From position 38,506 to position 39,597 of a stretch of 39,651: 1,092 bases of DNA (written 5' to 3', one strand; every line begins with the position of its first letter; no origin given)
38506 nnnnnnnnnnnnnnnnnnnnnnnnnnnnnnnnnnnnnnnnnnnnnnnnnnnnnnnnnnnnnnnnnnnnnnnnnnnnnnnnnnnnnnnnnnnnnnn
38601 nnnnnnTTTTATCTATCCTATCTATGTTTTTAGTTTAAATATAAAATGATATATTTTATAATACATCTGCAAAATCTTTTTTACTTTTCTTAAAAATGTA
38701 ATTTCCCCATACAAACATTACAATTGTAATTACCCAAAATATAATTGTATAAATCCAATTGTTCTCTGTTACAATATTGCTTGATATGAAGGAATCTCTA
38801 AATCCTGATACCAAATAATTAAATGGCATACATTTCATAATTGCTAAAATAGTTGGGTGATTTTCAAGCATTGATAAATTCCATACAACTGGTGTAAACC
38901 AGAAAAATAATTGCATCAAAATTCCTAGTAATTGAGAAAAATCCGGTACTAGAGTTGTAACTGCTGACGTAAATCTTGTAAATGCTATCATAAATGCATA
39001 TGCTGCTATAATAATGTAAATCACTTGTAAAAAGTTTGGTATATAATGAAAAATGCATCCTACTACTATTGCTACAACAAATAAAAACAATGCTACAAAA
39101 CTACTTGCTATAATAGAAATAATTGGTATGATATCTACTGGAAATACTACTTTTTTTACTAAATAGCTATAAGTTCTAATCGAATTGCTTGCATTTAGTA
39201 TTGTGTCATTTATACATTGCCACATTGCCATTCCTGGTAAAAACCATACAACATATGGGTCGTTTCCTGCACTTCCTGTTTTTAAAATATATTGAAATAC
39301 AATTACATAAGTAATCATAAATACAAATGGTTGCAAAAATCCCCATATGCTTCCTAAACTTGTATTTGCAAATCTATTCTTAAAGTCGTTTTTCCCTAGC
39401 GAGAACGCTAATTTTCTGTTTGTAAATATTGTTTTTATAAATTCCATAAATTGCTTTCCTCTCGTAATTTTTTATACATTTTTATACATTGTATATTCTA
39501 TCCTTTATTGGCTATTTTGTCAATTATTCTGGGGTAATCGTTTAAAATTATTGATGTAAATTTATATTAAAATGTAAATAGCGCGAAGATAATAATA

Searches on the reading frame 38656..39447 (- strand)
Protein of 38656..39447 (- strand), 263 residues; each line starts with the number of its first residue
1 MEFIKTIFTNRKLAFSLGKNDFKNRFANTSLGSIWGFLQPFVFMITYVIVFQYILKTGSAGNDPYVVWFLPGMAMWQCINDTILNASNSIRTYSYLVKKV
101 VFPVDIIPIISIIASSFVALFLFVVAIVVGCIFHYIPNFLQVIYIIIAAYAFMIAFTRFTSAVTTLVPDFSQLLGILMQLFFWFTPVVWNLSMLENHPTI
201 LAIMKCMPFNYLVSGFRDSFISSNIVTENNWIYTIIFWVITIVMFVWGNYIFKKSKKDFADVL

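Call 85: search_protein_families(library=pfam, proteins=[window:38656-39447:-], max_evalue=0.00001)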
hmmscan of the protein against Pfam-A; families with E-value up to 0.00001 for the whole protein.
window:38656-39447:- (263 aa): 1 family
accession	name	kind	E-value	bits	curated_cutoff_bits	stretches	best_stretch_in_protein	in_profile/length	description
PF01061.29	ABC2_membrane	-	2.8e-14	53.6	26.9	1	15-220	4-210/211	ABC-2 type transporter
